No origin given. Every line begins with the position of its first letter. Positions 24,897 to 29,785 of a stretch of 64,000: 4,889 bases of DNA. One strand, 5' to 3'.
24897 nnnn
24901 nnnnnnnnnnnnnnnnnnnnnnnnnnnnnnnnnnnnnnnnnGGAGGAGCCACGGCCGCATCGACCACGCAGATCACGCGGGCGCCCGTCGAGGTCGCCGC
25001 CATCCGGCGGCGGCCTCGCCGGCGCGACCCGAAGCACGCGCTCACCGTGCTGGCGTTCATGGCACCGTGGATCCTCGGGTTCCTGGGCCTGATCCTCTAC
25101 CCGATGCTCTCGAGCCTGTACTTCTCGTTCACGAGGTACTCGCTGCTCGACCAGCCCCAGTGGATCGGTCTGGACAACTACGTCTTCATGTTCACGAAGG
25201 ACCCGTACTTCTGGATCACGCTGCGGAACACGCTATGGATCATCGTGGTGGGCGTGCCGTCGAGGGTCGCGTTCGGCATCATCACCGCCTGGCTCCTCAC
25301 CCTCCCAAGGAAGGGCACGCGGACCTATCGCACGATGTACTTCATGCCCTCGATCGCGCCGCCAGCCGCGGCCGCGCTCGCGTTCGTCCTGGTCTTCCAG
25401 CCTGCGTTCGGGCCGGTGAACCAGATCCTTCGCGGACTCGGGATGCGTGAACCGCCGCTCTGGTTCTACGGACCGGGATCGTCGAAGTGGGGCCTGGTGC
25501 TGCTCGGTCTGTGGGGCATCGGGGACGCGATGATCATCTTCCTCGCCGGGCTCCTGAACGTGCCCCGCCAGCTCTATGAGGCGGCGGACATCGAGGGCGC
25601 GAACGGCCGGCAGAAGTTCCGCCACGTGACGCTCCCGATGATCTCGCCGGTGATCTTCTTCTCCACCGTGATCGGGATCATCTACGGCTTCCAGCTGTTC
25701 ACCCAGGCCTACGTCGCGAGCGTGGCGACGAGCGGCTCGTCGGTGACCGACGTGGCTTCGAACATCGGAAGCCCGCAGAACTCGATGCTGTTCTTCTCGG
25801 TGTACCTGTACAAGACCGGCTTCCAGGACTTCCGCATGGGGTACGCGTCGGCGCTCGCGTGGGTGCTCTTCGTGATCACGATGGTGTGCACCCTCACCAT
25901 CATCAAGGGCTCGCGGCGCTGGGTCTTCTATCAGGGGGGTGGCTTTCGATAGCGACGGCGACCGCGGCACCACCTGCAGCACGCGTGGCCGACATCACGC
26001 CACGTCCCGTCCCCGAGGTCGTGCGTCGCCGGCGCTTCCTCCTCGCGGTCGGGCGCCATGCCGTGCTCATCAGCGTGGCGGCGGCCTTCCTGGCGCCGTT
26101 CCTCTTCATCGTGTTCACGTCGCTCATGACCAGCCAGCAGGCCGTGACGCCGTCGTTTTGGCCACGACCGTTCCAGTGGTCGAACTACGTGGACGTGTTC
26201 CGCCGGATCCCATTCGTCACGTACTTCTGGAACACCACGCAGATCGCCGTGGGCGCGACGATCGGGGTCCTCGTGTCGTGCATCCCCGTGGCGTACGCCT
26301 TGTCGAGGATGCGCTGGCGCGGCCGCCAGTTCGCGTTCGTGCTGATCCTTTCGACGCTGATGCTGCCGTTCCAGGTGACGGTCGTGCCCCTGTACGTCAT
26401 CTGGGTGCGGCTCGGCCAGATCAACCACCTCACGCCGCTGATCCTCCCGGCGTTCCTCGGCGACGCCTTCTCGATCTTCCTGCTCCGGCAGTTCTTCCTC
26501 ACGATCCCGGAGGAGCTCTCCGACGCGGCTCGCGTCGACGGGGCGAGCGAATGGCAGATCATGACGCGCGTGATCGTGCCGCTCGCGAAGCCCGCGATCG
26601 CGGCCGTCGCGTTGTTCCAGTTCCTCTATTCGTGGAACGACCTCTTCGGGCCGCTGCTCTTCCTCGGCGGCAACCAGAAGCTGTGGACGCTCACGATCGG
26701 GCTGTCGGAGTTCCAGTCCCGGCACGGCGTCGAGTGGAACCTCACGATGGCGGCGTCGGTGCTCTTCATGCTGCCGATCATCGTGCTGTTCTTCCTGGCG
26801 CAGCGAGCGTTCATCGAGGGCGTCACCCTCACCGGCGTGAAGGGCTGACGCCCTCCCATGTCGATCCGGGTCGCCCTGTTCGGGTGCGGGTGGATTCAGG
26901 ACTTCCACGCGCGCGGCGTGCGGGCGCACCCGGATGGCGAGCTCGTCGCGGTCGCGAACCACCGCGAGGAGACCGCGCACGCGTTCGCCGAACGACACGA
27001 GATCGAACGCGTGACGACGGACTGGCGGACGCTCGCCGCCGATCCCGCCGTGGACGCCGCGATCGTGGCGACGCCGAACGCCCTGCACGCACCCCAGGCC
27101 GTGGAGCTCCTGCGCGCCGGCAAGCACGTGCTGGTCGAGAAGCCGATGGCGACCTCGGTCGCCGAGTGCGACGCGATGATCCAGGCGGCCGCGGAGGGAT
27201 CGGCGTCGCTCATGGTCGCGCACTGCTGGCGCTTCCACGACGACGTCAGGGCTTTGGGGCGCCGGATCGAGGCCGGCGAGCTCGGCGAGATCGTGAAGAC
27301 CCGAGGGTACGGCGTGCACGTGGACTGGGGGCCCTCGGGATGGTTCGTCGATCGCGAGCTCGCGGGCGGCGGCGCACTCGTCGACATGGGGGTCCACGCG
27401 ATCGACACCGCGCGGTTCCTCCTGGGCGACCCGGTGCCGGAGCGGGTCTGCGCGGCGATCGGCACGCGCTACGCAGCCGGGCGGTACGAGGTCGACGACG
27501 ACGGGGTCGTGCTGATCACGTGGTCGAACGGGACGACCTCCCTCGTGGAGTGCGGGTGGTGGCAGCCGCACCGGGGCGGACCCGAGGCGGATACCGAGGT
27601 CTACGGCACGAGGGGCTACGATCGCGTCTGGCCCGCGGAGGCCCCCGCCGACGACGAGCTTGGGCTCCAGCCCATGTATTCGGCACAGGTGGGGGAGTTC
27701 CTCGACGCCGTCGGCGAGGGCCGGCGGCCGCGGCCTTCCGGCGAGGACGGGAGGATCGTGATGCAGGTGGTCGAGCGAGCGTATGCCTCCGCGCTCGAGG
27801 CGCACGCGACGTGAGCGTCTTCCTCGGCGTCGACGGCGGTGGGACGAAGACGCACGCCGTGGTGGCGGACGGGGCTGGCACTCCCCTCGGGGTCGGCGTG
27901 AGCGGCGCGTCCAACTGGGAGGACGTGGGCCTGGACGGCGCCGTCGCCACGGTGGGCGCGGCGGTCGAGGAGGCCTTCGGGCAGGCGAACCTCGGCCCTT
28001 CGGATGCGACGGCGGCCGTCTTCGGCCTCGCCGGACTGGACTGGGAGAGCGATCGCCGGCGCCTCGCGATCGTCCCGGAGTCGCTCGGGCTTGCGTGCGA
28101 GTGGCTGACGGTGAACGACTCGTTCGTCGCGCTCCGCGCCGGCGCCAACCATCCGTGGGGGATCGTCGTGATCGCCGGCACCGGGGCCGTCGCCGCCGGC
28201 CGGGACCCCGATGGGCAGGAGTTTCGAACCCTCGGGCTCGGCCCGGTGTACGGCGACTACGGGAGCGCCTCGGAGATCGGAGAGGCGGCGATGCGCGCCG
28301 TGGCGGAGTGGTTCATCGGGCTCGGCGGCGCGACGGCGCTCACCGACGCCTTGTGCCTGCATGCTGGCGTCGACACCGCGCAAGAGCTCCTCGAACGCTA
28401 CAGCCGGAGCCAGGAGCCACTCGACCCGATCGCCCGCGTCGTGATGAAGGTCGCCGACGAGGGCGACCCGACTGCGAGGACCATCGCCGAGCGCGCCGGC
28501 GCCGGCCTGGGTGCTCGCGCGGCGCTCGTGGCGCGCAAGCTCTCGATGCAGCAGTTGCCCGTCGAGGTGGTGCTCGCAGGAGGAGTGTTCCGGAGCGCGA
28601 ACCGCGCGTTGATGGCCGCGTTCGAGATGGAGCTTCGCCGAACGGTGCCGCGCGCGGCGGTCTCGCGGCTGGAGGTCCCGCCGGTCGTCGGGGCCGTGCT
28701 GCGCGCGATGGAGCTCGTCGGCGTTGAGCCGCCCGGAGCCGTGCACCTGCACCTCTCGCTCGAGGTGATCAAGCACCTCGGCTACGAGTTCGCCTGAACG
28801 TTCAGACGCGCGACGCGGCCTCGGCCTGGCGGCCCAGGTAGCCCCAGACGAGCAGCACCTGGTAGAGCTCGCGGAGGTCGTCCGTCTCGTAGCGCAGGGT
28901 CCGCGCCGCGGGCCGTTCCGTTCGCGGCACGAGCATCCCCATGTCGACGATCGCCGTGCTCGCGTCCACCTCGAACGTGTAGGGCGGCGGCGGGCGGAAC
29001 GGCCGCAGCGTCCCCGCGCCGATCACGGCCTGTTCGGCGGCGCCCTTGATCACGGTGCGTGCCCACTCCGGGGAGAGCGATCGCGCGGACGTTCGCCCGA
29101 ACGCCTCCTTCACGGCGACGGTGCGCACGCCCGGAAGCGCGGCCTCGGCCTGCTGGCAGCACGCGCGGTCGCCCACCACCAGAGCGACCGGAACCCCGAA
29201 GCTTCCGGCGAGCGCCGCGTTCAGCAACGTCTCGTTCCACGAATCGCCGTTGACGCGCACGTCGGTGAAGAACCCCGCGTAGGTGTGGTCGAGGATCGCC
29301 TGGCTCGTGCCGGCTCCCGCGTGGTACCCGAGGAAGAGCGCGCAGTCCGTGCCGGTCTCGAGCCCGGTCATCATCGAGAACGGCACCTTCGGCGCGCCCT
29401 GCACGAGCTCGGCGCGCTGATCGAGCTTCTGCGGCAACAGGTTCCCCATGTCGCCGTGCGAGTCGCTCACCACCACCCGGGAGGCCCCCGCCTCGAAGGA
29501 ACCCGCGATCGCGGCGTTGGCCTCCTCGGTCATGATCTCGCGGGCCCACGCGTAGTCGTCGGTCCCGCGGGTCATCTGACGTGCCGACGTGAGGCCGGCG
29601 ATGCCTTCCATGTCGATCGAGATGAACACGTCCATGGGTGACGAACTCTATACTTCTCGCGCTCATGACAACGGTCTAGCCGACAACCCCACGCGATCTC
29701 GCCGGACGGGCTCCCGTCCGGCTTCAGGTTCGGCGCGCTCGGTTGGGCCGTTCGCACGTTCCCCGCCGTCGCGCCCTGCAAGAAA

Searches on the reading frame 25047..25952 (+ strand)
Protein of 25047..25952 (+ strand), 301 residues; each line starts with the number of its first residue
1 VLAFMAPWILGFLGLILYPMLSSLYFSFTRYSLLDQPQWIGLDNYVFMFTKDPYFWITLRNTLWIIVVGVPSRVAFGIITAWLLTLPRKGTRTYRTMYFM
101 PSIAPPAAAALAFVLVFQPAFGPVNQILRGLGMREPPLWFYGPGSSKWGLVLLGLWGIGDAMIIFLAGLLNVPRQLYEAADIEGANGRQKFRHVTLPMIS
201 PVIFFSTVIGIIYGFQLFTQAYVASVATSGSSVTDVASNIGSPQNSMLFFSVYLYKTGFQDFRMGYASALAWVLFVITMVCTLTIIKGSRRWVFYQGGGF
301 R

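Call 7: search_protein_families(library=pfam, proteins=[window:25047-25952:+])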
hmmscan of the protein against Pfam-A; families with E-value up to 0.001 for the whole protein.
window:25047-25952:+ (301 aa): 1 family
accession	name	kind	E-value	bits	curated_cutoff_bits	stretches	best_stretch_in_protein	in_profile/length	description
PF00528.27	BPD_transp_1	-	7.2e-13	49.1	26.4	1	74-279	2-165/184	Binding-protein-dependent transport system inner membrane component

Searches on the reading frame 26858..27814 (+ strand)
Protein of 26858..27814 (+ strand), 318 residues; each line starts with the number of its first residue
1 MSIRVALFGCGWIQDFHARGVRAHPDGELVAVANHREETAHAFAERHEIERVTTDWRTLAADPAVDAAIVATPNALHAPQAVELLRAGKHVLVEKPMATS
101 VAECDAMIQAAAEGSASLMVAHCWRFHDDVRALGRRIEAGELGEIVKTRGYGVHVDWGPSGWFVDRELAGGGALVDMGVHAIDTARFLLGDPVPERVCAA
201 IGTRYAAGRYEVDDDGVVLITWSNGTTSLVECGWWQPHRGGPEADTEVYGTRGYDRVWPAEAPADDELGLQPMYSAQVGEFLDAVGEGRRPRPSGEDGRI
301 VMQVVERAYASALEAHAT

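Call 7: search_protein_families(library=pfam, proteins=[window:26858-27814:+])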
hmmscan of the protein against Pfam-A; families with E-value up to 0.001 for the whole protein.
window:26858-27814:+ (318 aa): 4 families
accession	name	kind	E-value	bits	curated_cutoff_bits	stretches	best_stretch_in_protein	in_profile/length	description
PF01408.29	GFO_IDH_MocA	-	3.2e-31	108.9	24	1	3-122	1-120/120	Oxidoreductase family, NAD-binding Rossmann fold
PF22725.1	GFO_IDH_MocA_C3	-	2.6e-25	89.3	27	1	131-253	2-121/124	GFO/IDH/MocA C-terminal domain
PF02894.22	GFO_IDH_MocA_C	-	3.9e-16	59.9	22.9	1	136-253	3-125/218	Oxidoreductase family, C-terminal alpha/beta domain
PF03447.22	NAD_binding_3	-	4.6e-05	24.5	24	1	9-117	1-112/116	Homoserine dehydrogenase, NAD binding domain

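Call 12: search_protein_families(library=ncbifam, proteins=[window:26858-27814:+], max_evalue=0.00001)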
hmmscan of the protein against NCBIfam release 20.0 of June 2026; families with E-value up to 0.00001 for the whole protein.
window:26858-27814:+ (318 aa): 9 families
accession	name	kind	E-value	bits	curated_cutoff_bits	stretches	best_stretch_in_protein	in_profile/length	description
TIGR04380.1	myo_inos_iolG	equivalog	2.5e-43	148.2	355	1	3-254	2-249/330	inositol 2-dehydrogenase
NF040723.1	UDP-GlcNAcDh_Arch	equivalog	4.3e-36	125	450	1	3-311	1-300/302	UDP-N-acetylglucosamine 3-dehydrogenase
NF052479.1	LevoglcsnDh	equivalog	1.3e-33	116.3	650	1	31-191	40-204/386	levoglucosan dehydrogenase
NF041392.1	XylDh_Gfo6_Halo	equivalog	1.1e-27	96.8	350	1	2-260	16-278/350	D-xylose 1-dehydrogenase Gfo6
NF008607.0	PRK11579.1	subfamily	3.3e-22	78.9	330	1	2-195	4-195/346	oxidoreductase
NF052679.1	InsChiInosDhIolG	equivalog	5.9e-17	61.7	540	1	1-226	1-221/343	bifunctional inositol 2-dehydrogenase/D-chiro-inositol 1-dehydrogenase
NF007574.0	PRK10206.1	equivalog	8e-12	44.9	352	1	42-192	43-190/345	oxidoreductase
NF058561.1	BT_2158_fam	equivalog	1.7e-11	43.4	750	1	29-151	59-183/487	glycoside 3-dehydrogenase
NF058563.1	BT_2159_fam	equivalog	9.7e-09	34.7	650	1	3-188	1-182/350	disaccharide 3-dehydrogenase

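Call 55: search_solved_structures(query=window:26858-27814:+, max_evalue=1e-15)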
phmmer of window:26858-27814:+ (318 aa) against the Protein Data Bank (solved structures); distinct sequences matched with E-value up to 1e-15: 45.
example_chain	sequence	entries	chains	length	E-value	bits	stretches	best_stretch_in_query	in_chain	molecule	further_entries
5a02_A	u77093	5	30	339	1.5e-31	112.9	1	45-315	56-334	ALDOSE-ALDOSE OXIDOREDUCTASE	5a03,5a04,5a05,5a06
6jw6_A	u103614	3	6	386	1.2e-29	106.6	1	3-256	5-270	Dehydrogenase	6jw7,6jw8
4koa_A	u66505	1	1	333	3.1e-29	105.3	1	4-299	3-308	1,5-anhydro-D-fructose reductase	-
7xr9_A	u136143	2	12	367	3.4e-29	105.1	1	3-257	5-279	DgpA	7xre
1evj_A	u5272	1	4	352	5e-28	101.3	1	55-196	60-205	GLUCOSE-FRUCTOSE OXIDOREDUCTASE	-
1ofg_A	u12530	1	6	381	6.2e-28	101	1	55-196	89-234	GLUCOSE-FRUCTOSE OXIDOREDUCTASE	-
1ryd_A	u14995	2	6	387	6.6e-28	100.9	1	55-196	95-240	glucose-fructose oxidoreductase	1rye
1h6a_A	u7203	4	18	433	9.4e-28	100.4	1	55-196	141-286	PRECURSOR FORM OF GLUCOSE-FRUCTOSE OXIDOREDUCTASE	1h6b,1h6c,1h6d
6nor_A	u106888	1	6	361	4.2e-27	98.3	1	4-254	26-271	Putative NAD dependent dehydrogenase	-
2glx_A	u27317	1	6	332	1.2e-26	96.7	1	20-298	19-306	1,5-anhydro-D-fructose reductase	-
6a3f_A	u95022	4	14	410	1.3e-26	96.7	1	28-253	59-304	Putative dehydrogenase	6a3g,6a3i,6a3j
4h3v_A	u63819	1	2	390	1.4e-25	93.3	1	23-195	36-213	Oxidoreductase domain protein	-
9m3d_B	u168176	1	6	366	1.7e-25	93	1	3-252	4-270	DgpA1 from W974-1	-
4hkt_A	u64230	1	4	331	2.3e-24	89.3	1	1-313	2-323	Inositol 2-dehydrogenase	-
3ezy_A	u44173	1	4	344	7.9e-24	87.5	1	1-302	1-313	Dehydrogenase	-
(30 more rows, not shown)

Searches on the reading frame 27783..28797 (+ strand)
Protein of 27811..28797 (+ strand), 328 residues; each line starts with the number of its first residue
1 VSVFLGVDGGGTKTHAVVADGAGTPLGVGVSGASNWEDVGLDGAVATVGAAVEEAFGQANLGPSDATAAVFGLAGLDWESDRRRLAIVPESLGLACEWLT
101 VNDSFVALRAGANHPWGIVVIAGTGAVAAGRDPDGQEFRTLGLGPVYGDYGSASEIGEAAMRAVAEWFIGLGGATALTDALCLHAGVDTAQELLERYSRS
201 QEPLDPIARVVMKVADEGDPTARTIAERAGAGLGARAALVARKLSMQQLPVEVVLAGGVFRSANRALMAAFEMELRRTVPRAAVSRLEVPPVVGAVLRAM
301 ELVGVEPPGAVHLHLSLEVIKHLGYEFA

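Call 7: search_protein_families(library=pfam, proteins=[window:27783-28727:+])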
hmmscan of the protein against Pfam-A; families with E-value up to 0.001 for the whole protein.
window:27783-28727:+ (314 aa): 0 families

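Call 12: search_protein_families(library=ncbifam, proteins=[window:27783-28727:+], max_evalue=0.00001)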
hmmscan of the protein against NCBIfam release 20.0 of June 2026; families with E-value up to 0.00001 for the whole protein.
window:27783-28727:+ (314 aa): 0 families

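Call 21: search_protein_families(library=pfam, proteins=[window:27811-28797:+])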
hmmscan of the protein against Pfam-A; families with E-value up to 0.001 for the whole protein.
window:27811-28797:+ (328 aa): 1 family
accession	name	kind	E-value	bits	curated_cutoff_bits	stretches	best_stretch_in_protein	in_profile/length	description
PF01869.26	BcrAD_BadFG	-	6.3e-28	98.5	31.5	1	5-298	1-270/271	BadF/BadG/BcrA/BcrD ATPase family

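Call 72: search_protein_families(library=ncbifam, proteins=[window:27811-28797:+], max_evalue=1e-8)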
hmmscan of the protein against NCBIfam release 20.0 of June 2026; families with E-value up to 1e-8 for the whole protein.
window:27811-28797:+ (328 aa): 1 family
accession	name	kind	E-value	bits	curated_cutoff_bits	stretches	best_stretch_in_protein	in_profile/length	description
NF046058.1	NagK_SO3507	equivalog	3.3e-24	85.9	370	1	3-275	10-275/295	N-acetylglucosamine kinase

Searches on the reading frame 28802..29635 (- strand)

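Call 21: search_protein_families(library=pfam, proteins=[window:28802-29635:-])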
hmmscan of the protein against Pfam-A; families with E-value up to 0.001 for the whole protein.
window:28802-29635:- (277 aa): 1 family
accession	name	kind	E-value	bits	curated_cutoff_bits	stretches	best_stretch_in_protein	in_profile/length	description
PF04951.18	Peptidase_M55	-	2.9e-91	306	25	1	1-261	1-262/264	D-aminopeptidase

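Call 72: search_protein_families(library=ncbifam, proteins=[window:28802-29635:-], max_evalue=1e-8)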
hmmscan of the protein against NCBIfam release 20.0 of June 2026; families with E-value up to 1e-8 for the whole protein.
window:28802-29635:- (277 aa): 1 family
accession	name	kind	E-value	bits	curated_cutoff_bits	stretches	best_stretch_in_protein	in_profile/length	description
NF058634.1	AmiPeptDppABac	equivalog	2e-59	201.2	430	1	1-270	1-270/274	D-aminopeptidase DppA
